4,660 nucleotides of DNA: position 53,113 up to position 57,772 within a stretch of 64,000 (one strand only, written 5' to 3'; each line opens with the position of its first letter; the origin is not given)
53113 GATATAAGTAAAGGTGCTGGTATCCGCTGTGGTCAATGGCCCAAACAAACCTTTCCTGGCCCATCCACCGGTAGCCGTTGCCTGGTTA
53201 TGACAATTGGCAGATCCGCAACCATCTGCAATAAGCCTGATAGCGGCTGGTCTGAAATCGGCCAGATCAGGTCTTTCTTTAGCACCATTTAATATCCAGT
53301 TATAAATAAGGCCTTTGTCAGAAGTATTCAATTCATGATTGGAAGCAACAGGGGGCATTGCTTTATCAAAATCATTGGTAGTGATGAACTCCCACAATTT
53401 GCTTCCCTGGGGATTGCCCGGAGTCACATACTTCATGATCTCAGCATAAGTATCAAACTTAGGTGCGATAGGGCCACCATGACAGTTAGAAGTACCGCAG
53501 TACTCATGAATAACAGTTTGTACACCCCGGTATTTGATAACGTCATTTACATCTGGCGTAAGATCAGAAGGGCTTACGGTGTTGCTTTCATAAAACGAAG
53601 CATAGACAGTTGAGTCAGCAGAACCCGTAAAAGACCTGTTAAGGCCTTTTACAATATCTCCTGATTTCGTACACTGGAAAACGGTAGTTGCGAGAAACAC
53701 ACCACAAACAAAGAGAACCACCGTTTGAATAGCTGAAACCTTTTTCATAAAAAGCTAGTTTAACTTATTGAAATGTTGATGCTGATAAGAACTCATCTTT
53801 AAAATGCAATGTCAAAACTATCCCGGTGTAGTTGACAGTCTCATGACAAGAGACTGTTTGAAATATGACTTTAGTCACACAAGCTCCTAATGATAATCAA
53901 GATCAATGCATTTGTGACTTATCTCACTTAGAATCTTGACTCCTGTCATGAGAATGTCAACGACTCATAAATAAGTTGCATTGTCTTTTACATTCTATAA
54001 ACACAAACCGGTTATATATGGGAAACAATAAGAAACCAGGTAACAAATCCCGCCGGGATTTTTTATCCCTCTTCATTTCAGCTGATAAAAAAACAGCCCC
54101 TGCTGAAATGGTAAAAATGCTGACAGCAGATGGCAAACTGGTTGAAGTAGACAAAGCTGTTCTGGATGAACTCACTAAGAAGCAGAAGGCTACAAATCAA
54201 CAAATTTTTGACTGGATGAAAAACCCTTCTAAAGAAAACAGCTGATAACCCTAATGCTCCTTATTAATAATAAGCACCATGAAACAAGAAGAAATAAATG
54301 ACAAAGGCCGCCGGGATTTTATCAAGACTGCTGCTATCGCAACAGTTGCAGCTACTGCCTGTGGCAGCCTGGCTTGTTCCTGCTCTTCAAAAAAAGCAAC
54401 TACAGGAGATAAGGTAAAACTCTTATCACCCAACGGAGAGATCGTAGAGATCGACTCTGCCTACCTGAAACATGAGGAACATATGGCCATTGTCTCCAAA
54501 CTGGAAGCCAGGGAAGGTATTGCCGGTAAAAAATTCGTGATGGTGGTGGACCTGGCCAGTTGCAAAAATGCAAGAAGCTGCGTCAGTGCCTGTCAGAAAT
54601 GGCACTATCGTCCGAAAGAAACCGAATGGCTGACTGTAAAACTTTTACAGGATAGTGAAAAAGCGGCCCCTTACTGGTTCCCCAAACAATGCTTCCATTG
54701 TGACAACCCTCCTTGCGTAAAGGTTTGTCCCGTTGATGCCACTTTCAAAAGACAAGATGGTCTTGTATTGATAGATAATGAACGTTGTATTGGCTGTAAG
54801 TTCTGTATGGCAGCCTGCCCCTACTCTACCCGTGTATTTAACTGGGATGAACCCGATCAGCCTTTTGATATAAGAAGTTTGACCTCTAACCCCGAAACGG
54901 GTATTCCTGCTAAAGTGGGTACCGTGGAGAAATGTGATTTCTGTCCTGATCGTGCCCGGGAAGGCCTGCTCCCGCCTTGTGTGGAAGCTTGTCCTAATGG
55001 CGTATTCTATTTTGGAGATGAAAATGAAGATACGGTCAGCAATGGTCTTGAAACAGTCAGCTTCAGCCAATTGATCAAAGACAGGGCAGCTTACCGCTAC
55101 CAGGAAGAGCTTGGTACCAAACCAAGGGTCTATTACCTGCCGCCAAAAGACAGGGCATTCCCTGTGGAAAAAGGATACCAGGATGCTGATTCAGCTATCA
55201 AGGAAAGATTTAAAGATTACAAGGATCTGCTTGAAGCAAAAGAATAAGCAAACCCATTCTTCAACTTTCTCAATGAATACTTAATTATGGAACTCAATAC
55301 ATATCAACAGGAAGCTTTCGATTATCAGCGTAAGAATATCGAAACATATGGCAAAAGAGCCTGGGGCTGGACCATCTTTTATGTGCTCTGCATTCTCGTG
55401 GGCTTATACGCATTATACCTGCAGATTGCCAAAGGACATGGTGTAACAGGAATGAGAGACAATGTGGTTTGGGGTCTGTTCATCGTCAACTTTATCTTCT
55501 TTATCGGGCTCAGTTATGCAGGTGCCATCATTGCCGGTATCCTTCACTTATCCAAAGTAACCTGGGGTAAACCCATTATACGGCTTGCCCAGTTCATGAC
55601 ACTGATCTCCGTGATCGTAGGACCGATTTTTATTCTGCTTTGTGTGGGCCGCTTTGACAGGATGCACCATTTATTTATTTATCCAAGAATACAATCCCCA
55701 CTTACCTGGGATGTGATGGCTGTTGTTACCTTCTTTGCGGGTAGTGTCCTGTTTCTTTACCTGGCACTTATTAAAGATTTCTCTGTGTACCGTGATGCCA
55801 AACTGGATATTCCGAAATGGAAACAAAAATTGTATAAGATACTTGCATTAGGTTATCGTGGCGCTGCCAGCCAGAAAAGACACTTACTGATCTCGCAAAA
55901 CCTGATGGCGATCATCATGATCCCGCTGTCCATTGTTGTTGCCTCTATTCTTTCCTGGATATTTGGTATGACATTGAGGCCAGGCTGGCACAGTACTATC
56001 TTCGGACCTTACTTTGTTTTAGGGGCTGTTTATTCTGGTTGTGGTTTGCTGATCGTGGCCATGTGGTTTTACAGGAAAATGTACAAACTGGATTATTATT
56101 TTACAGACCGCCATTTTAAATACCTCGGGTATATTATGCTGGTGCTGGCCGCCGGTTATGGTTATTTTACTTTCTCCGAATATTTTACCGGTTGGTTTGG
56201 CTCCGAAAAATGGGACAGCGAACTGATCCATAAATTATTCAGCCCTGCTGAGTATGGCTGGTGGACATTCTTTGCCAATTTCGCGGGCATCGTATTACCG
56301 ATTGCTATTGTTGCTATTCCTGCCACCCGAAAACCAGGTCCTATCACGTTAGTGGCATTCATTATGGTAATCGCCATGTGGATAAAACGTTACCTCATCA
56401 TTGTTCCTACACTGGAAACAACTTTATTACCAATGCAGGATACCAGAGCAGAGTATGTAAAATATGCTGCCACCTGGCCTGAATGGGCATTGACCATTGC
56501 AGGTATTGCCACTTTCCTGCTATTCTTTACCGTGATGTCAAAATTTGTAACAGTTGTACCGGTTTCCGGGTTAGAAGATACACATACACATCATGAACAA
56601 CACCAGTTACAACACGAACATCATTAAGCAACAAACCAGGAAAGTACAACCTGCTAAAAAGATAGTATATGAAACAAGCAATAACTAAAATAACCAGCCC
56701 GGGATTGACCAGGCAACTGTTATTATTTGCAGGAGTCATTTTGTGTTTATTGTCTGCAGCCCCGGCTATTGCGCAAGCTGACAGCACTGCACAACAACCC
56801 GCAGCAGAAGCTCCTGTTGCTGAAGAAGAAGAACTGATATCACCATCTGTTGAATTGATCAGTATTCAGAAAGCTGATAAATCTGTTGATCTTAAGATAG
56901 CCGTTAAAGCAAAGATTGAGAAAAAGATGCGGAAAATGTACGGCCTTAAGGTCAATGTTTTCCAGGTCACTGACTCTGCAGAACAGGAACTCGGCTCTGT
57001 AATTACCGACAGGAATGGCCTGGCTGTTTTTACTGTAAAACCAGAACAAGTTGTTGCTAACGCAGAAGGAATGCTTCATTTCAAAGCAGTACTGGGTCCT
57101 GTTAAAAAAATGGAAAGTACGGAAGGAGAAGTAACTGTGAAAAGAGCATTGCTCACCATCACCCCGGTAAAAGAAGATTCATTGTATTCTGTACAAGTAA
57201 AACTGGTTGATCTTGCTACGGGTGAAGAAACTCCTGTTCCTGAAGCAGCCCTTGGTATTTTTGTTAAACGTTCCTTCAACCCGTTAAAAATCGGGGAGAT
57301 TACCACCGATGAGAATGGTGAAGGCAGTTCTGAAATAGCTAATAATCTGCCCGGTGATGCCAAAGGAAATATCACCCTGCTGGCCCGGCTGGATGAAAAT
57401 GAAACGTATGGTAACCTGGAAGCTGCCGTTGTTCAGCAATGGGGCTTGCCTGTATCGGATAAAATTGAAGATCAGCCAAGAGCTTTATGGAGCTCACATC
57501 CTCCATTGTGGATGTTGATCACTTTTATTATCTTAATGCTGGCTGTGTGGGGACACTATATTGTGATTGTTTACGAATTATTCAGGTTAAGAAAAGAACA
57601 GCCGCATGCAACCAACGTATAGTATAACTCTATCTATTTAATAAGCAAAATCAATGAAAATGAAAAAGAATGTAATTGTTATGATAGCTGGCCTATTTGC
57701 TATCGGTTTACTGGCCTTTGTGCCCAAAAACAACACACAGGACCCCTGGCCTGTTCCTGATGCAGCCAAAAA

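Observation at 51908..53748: Planctomycete-cytochrome-c-like domains with C-x4-CH or C-x-CH in place of the CXXCH heme motif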

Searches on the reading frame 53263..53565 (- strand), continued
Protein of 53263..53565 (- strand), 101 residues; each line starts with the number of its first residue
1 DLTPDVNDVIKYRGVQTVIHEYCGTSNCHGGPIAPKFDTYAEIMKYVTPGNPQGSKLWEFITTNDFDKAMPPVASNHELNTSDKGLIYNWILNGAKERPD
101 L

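Call 75: find_encoding_contigs(protein=P0258, flank=5000, max_places=1)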
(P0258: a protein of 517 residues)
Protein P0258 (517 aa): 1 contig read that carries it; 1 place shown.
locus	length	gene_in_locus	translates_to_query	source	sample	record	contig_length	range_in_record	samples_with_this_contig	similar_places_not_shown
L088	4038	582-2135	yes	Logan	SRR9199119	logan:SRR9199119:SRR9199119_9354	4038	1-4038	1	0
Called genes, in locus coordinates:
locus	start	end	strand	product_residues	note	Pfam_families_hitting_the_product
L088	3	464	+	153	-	?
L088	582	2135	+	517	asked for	PF00034:Cytochrom_C (faint), PF13442:Cytochrome_CBB3 (faint), PF22297:PccH (faint), PF07635:PSCyt1 (weak)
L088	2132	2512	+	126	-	-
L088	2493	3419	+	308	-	PF19089:DUF5777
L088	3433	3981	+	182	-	PF04264:YceI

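Call 76: find_encoding_contigs(protein=P0269, flank=5000, max_places=1)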
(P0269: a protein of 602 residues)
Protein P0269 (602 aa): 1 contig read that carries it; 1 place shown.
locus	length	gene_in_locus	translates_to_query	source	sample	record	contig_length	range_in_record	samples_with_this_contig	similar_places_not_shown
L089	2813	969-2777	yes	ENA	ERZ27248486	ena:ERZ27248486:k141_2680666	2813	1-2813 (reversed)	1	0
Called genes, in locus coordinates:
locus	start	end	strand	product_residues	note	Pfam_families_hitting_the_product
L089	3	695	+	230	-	?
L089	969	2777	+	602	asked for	PF14376:Haem_bd (faint), PF00034:Cytochrom_C (faint), PF07635:PSCyt1 (faint), PF13442:Cytochrome_CBB3 (faint)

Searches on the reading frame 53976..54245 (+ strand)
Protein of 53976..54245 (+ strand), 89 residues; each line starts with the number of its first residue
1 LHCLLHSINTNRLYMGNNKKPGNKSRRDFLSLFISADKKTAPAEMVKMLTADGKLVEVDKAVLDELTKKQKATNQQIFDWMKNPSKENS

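Call 38: search_protein_families(library=pfam, proteins=[window:53976-54245:+], max_evalue=0.001)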
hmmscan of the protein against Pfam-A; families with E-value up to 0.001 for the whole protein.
window:53976-54245:+ (89 aa): 0 families

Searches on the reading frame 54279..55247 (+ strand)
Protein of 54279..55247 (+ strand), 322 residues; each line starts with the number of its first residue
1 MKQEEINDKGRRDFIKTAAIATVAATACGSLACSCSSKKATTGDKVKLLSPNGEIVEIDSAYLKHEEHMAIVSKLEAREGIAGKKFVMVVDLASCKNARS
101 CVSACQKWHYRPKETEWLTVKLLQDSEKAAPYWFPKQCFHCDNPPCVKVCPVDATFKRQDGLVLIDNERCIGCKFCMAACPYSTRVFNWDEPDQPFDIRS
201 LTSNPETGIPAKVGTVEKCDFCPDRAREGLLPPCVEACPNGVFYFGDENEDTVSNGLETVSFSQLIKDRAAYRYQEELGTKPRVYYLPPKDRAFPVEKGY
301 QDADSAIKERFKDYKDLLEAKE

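Call 3: search_protein_families(library=pfam, proteins=[window:54279-55247:+], max_evalue=1)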
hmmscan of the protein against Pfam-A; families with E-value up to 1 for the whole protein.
window:54279-55247:+ (322 aa): 17 families
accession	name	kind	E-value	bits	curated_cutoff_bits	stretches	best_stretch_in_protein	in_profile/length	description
PF13247.11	Fer4_11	-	1.4e-24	86.6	26.2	2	132-190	4-64/100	4Fe-4S dicluster domain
PF12838.12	Fer4_7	-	1e-11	45.5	27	2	169-242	1-52/52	4Fe-4S dicluster domain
PF13187.11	Fer4_9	-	6.2e-11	42.6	27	2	169-241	1-50/52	4Fe-4S dicluster domain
PF13237.11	Fer4_10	-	7.5e-11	42.2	25.5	3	163-239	2-53/53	4Fe-4S dicluster domain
PF12837.12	Fer4_6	-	9e-09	35.3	25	2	163-182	2-21/24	4Fe-4S binding domain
PF12797.12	Fer4_2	-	6.2e-07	29.4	24.5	2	163-182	3-22/22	4Fe-4S binding domain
PF00037.32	Fer4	-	3.7e-06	27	21.1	1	164-182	2-20/24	4Fe-4S binding domain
PF25160.1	LdpA_Fe-S-bd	-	2.8e-05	24.2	27.6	1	141-183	5-41/49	LdpA Fe-S cluster-binding domain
PF14697.11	Fer4_21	-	0.00026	21.5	35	1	136-182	6-53/59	4Fe-4S dicluster domain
PF12800.12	Fer4_4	-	0.00045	20.8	24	1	168-182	2-16/17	4Fe-4S binding domain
PF10399.14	UCR_Fe-S_N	-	0.021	14.7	24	1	1-28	1-28/41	Ubiquitinol-cytochrome C reductase Fe-S subunit TAT signal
PF13459.11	Fer4_15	-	0.032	15.4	22.4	1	163-181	1-19/66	4Fe-4S single cluster domain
PF13534.11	Fer4_17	-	0.042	14.8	22.2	1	169-220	1-47/61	4Fe-4S dicluster domain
PF10518.14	TAT_signal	-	0.042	14.3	22.7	1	11-26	4-19/21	TAT (twin-arginine translocation) pathway signal sequence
PF13183.11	Fer4_8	-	0.049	14.6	27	1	168-242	3-68/68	4Fe-4S dicluster domain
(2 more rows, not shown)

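Call 4: search_protein_families(library=ncbifam, proteins=[window:54279-55247:+], max_evalue=1)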
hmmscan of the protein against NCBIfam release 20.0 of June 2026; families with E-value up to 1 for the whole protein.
window:54279-55247:+ (322 aa): 82 families (the best 25 are shown)
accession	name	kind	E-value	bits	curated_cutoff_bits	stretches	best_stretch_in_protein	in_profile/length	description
NF045797.1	DsrO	equivalog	2.6e-55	187.4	200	1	66-287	24-234/235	sulfate reduction electron transfer complex DsrMKJOP subunit DsrO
NF011569.0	PRK14993.1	equivalog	6.5e-42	143.7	416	2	75-189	33-151/244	tetrathionate reductase subunit TtrB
NF041715.1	arsenate_red_ArrB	equivalog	2.6e-36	125.3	450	2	85-196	2-115/233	arsenate respiratory reductase iron-sulfur subunit ArrB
TIGR03149.1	cyt_nit_nrfC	equivalog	9.1e-36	123.3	377.6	2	74-188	27-145/225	cytochrome c nitrite reductase Fe-S protein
NF041782.1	mnquin_red_QrcC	equivalog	7e-33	114.2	400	1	86-290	1-228/239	menaquinone reductase iron-sulfur cluster-binding subunit QrcC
TIGR02951.1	DMSO_dmsB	equivalog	8.6e-26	90.9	214.1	2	91-189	7-116/161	DMSO/selenate family reductase complex B subunit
NF008134.0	PRK10882.1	equivalog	1.9e-24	86.4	263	1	125-250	100-210/329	hydrogenase 2 operon protein HybA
TIGR03478.1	DMSO_red_II_bet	subfamily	3.1e-24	85.5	480.7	2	132-189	125-183/321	DMSO reductase family type II enzyme, iron-sulfur subunit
NF038355.1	FDH3_beta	equivalog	4.3e-24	85.5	240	1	88-249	5-165/180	formate dehydrogenase FDH3 subunit beta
NF045715.1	sulf_resp_HmcB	equivalog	1.4e-22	80.2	420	1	111-250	80-200/307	sulfate respiration complex iron-sulfur protein HmcB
NF042979.1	EthbenzDh_ebdB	equivalog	2.7e-21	75.8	740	3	132-188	147-204/354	ethylbenzene dehydrogenase subunit beta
TIGR01582.1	FDH-beta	equivalog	2.8e-18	66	334.7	2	131-256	84-189/283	formate dehydrogenase subunit beta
NF009408.0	PRK12769.1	equivalog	1.4e-16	59.7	1003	1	91-245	8-144/659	formate-dependent uric acid utilization protein AegA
NF007658.0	PRK10330.1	equivalog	4.8e-16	58.8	260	1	88-249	5-158/181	electron transport protein HydN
TIGR01660.1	narH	equivalog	2.9e-14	52.4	524.05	1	127-190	172-236/492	nitrate reductase subunit beta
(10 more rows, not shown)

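Call 55: search_solved_structures(query=window:54279-55247:+, max_evalue=0.00001)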
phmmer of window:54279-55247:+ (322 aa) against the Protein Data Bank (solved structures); distinct sequences matched with E-value up to 0.00001: 27.
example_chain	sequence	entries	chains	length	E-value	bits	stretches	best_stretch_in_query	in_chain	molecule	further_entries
2vpw_B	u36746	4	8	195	5.9e-29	104.5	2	85-186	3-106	NRFC PROTEIN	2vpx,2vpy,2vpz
6cz7_B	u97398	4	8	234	5.1e-28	101.4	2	87-195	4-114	4Fe-4S ferredoxin, iron-sulfur binding domain protein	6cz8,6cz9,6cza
2ivf_B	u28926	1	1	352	1.1e-22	83.9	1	132-291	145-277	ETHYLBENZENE DEHYDROGENASE BETA-SUBUNIT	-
6f0k_B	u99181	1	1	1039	8e-20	74.5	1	85-239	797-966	Fe-S-cluster-containing hydrogenase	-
4ydd_B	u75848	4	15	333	2.6e-18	69.5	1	132-290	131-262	DMSO reductase family type II enzyme, iron-sulfur subunit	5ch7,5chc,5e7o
7qv7_A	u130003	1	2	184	2.9e-18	69.4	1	134-262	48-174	Hydrogen dependent carbon dioxide reductase subunit HycB3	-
6btm_B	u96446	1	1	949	5.7e-18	68.4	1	133-286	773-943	Alternative Complex III subunit B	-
7qv7_B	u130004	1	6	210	2.2e-17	66.5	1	134-243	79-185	Hydrogen dependent carbon dioxide reductase subunit HycB4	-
8k9e_B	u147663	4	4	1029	2.3e-17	66.4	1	86-226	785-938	Fe-S-cluster-containing hydrogenase components 1-like protein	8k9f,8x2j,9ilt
1kqf_B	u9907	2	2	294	2.8e-17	66.1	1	116-188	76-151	FORMATE DEHYDROGENASE, NITRATE-INDUCIBLE, IRON-SULFUR SUBUNIT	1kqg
6lod_B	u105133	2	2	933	5.2e-17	65.2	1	64-288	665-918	Fe-S-cluster-containing hydrogenase components 1-like protein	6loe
1q16_B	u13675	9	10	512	2.5e-15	59.7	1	127-190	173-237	Respiratory nitrate reductase 1 beta chain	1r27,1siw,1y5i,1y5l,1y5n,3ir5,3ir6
30gj_B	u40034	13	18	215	3e-15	59.5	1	88-250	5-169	Formate dehydrogenase, beta subunit, putative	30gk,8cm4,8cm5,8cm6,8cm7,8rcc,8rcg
8rc8_B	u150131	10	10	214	4.3e-15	58.9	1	88-250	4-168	Formate dehydrogenase, beta subunit, putative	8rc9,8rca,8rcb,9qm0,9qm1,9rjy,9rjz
6sdr_B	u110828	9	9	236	4.7e-15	58.8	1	88-250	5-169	Formate dehydrogenase, beta subunit, putative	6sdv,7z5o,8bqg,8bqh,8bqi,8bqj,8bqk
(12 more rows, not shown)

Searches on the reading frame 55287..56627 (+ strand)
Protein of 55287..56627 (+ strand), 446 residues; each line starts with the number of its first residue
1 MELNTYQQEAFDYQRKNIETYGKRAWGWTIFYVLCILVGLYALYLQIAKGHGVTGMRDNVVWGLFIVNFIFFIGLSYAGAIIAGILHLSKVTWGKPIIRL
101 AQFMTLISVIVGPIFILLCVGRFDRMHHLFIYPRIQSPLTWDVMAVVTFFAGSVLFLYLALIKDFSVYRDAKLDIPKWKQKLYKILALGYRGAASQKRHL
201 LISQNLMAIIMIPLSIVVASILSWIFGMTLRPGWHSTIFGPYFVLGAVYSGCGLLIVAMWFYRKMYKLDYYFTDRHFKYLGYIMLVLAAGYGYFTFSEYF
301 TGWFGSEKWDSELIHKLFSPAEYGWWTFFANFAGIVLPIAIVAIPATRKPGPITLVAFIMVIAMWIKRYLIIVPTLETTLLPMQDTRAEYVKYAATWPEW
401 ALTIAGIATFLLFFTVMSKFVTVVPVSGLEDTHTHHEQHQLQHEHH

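Call 3: search_protein_families(library=pfam, proteins=[window:55287-56627:+], max_evalue=1)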
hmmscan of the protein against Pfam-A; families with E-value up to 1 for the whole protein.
window:55287-56627:+ (446 aa): 4 families
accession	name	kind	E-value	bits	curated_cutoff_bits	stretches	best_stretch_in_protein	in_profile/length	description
PF03916.19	NrfD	-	4.5e-26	92.6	25.8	1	53-375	2-308/313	Polysulphide reductase, NrfD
PF04678.18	MCU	-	0.14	12.7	30.8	0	139-158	115-138/177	Mitochondrial calcium uniporter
PF06898.16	YqfD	-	0.33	10.2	25.2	1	403-435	85-117/379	Putative stage IV sporulation protein YqfD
PF20040.4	DUF6442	-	0.86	10.3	25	1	3-46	7-49/102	Family of unknown function (DUF6442)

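Call 4: search_protein_families(library=ncbifam, proteins=[window:55287-56627:+], max_evalue=1)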
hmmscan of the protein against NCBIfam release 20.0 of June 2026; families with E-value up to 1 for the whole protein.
window:55287-56627:+ (446 aa): 3 families
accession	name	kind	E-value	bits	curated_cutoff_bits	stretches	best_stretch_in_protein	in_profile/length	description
NF045798.1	DsrP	equivalog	4.2e-21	75.8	350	2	22-194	9-176/346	sulfate reduction electron transfer complex DsrMKJOP subunit DsrP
NF041784.1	mnquin_red_QrcD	equivalog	7.9e-12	45.2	570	2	234-425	216-402/408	menaquinone reductase integral membrane subunit QrcD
NF011568.0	PRK14992.1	equivalog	0.0094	15.3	314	1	58-261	15-215/341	tetrathionate reductase subunit TtrC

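Call 56: search_solved_structures(query=window:55287-56627:+, max_evalue=0.001)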
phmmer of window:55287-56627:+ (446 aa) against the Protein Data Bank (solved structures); distinct sequences matched with E-value up to 0.001: 5.
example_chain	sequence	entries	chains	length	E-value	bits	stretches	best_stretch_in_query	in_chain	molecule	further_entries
6f0k_C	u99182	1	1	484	2.7e-50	174.9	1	21-429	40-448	Polysulphide reductase NrfD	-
8k9e_C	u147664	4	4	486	1e-48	169.7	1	27-429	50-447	Polysulphide reductase NrfD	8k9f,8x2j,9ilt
6lod_C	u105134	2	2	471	3.5e-47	164.6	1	22-426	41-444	Polysulphide reductase NrfD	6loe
6btm_C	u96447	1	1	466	2e-40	142.4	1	23-424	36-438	Alternative Complex III subunit C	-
6f0k_F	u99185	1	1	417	1.7e-08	37.1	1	64-379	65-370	ActF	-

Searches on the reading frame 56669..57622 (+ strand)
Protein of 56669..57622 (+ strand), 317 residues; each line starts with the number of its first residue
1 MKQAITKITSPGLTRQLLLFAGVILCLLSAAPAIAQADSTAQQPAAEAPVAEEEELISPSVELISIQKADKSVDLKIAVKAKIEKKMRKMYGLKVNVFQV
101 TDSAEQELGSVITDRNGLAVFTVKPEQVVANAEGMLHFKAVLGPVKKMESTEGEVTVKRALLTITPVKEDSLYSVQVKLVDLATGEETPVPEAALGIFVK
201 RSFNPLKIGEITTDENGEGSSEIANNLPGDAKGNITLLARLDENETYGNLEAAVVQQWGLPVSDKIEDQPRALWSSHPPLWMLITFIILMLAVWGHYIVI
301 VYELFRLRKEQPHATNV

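Call 3: search_protein_families(library=pfam, proteins=[window:56669-57622:+], max_evalue=1)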
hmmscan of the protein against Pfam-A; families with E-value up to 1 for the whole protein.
window:56669-57622:+ (317 aa): 3 families
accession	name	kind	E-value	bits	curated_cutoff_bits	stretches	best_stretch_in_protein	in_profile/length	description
PF11974.14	bMG3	-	0.0068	16.8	34.9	1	99-127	34-62/103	Bacterial alpha-2-macroglobulin MG3 domain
PF23906.1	DUF7248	-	0.13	12.7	27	1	280-305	14-39/58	Family of unknown function (DUF7248)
PF15006.11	DUF4517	-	0.14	12.6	27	0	48-91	54-97/151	Domain of unknown function (DUF4517)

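Call 4: search_protein_families(library=ncbifam, proteins=[window:56669-57622:+], max_evalue=1)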
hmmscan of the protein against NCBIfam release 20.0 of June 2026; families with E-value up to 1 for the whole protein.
window:56669-57622:+ (317 aa): 2 families
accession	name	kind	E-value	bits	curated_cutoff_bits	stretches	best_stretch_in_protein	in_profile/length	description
NF058592.1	GxPGS_dom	subfamily_domain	0.012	15.6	45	1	105-127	33-55/65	PGS family Ig-like domain-containing protein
TIGR02620.1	cas_VVA1548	hypoth_equivalog_domain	0.08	13.2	46.35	1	59-111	25-78/93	CRISPR-associated protein Csx16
